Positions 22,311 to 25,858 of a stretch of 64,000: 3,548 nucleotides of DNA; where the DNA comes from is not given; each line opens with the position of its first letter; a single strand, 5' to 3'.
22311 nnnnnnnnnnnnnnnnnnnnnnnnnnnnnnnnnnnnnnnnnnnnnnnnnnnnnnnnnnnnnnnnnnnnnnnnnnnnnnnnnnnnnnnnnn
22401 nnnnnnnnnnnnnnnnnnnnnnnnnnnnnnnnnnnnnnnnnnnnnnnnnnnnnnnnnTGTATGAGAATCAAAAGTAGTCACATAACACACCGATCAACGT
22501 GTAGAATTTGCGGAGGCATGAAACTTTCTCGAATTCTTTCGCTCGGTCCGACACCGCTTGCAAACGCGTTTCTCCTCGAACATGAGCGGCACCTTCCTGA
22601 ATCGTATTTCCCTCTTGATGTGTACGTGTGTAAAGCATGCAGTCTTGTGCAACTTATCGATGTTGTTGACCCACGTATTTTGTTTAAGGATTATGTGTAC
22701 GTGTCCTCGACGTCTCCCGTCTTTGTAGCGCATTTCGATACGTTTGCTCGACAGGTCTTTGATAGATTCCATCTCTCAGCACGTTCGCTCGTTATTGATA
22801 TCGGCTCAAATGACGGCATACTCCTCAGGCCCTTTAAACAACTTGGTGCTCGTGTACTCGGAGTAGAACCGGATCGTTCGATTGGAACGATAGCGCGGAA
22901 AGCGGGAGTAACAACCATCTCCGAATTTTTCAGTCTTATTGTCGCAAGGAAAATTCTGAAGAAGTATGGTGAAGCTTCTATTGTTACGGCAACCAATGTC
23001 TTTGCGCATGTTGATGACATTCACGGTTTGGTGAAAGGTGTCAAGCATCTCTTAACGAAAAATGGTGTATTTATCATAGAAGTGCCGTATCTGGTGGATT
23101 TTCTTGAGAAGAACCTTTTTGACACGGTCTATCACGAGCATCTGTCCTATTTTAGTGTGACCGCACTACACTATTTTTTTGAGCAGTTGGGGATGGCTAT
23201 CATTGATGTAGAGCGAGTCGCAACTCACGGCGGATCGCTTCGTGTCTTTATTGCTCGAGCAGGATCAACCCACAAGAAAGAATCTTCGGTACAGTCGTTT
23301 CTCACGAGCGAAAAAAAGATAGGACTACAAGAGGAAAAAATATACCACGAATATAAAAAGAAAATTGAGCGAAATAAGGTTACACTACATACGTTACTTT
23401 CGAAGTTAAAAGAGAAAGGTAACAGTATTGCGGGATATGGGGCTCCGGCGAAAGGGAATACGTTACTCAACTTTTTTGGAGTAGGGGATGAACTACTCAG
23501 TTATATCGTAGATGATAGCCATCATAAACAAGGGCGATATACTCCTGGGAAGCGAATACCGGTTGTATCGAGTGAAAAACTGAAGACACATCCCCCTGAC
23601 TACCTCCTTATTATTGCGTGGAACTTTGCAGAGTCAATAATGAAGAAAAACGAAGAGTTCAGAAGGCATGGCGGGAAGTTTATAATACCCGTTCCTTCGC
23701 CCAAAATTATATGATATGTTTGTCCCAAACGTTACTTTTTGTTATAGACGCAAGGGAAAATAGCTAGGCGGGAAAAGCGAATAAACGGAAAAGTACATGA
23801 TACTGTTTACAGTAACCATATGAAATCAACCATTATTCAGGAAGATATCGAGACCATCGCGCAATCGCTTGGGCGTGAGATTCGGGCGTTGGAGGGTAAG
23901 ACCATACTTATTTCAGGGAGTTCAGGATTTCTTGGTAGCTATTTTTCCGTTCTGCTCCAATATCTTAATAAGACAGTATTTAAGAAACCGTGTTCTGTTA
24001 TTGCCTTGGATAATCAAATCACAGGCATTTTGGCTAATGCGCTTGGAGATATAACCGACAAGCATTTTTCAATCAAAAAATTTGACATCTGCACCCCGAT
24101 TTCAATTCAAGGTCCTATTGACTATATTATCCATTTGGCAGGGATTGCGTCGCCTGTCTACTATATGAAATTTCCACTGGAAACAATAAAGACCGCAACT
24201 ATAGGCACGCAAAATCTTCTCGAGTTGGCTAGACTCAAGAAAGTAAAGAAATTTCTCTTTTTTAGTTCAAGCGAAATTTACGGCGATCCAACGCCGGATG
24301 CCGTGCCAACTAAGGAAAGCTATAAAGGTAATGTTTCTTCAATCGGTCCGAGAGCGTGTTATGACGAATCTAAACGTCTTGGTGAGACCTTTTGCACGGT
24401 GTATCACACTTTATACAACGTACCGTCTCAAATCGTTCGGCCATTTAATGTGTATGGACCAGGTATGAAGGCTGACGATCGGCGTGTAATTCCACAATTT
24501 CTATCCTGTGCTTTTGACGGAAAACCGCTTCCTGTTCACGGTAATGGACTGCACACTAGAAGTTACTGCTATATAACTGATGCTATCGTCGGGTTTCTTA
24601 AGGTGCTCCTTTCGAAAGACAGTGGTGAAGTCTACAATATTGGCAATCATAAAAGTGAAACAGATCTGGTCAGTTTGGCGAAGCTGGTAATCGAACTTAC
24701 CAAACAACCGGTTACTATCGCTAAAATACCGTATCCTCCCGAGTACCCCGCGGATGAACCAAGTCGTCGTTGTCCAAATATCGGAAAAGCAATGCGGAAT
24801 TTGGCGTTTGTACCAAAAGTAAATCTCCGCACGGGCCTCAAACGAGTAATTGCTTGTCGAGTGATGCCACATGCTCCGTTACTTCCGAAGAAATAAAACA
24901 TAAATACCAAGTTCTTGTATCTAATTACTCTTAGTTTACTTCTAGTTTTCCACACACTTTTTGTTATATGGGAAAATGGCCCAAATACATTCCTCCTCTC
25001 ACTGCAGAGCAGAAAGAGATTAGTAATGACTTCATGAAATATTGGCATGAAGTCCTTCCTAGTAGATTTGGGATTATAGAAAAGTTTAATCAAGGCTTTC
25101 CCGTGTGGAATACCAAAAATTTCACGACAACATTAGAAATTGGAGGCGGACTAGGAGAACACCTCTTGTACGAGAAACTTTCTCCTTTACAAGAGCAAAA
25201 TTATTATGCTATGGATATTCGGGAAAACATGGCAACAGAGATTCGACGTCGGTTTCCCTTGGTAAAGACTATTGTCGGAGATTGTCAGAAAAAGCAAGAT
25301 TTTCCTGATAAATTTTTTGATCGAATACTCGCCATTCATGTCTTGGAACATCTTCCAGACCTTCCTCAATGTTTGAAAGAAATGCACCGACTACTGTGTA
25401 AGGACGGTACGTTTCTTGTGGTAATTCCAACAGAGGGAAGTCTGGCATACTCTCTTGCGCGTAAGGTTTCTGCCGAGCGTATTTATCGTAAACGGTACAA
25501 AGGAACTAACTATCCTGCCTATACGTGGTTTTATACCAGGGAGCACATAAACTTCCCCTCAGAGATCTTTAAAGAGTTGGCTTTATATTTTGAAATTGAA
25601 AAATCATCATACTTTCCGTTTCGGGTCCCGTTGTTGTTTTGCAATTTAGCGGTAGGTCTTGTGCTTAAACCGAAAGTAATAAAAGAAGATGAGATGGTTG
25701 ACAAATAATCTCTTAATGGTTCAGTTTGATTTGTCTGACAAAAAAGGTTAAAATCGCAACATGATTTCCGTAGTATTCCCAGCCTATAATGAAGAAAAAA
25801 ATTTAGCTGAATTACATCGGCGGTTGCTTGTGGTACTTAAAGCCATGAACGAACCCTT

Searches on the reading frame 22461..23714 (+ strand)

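Call 59: search_protein_families(library=pfam, proteins=[window:22461-23714:+], max_evalue=0.0001)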
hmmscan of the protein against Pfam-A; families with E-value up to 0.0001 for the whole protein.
window:22461-23714:+ (417 aa): 5 families
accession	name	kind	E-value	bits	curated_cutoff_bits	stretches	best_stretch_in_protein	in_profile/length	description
PF08484.17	Methyltransf_14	-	1.2e-59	201.1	23.5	1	255-412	2-160/160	C-methyltransferase C-terminal domain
PF08421.16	Methyltransf_13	-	4e-20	72.2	31.3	1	14-75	1-62/62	Putative zinc binding domain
PF13489.12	Methyltransf_23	-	7.4e-15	55.5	27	1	98-248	11-162/164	Methyltransferase domain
PF08241.18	Methyltransf_11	-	2.4e-07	31.7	21.2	1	113-206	2-95/95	Methyltransferase domain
PF08242.18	Methyltransf_12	-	7.2e-07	30.3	30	1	112-204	1-98/98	Methyltransferase domain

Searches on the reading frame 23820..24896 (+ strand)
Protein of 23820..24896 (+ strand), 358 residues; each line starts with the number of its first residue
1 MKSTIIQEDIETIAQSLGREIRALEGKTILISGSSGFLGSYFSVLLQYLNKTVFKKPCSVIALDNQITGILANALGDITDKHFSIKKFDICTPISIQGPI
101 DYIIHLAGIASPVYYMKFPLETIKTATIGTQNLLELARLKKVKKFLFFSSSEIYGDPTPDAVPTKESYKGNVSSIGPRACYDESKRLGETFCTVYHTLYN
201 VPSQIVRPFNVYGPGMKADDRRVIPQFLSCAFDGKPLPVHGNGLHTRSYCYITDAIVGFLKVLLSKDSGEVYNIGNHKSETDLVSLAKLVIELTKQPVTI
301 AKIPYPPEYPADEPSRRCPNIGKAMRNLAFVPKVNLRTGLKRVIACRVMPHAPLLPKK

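Call 59: search_protein_families(library=pfam, proteins=[window:23820-24896:+], max_evalue=0.0001)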
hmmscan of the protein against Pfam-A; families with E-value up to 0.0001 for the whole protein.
window:23820-24896:+ (358 aa): 5 families
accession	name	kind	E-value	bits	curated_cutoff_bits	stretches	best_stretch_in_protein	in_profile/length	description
PF01370.27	Epimerase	-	9.1e-46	156.6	20.9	1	29-275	1-240/240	NAD dependent epimerase/dehydratase family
PF16363.11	GDP_Man_Dehyd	-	4.3e-33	115.6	27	1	30-342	1-331/332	GDP-mannose 4,6 dehydratase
PF07993.18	NAD_binding_4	-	7.2e-10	38.9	20.1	1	75-219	67-218/258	Male sterility protein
PF01073.25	3Beta_HSD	-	1.2e-07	31.5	22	1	31-218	2-188/280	3-beta hydroxysteroid dehydrogenase/isomerase family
PF02719.21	Polysacc_synt_2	-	5.6e-06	26.2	20.2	0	86-150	64-128/293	Polysaccharide biosynthesis protein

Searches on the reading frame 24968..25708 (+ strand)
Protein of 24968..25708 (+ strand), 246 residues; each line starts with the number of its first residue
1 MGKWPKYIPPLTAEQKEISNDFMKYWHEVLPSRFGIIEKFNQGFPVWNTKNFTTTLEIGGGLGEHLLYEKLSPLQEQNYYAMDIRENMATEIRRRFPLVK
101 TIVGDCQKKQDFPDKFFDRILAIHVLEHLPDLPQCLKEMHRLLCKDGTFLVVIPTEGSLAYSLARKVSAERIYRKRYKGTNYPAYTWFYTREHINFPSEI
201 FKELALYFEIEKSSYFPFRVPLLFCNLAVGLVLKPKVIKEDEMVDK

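Call 59: search_protein_families(library=pfam, proteins=[window:24968-25708:+], max_evalue=0.0001)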
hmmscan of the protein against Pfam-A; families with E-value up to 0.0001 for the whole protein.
window:24968-25708:+ (246 aa): 5 families
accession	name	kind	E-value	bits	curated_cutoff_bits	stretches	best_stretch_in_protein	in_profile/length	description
PF08241.18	Methyltransf_11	-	2.3e-16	60.6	21.2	1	56-150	1-94/95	Methyltransferase domain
PF13489.12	Methyltransf_23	-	1.7e-13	51.1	27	1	54-198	25-146/164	Methyltransferase domain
PF13649.12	Methyltransf_25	-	1.1e-11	45.7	27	1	56-147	2-97/97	Methyltransferase domain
PF08242.18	Methyltransf_12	-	4e-10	40.7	30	1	56-149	1-98/98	Methyltransferase domain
PF13847.12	Methyltransf_31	-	2.1e-07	31.2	27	1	54-155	6-113/145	Methyltransferase domain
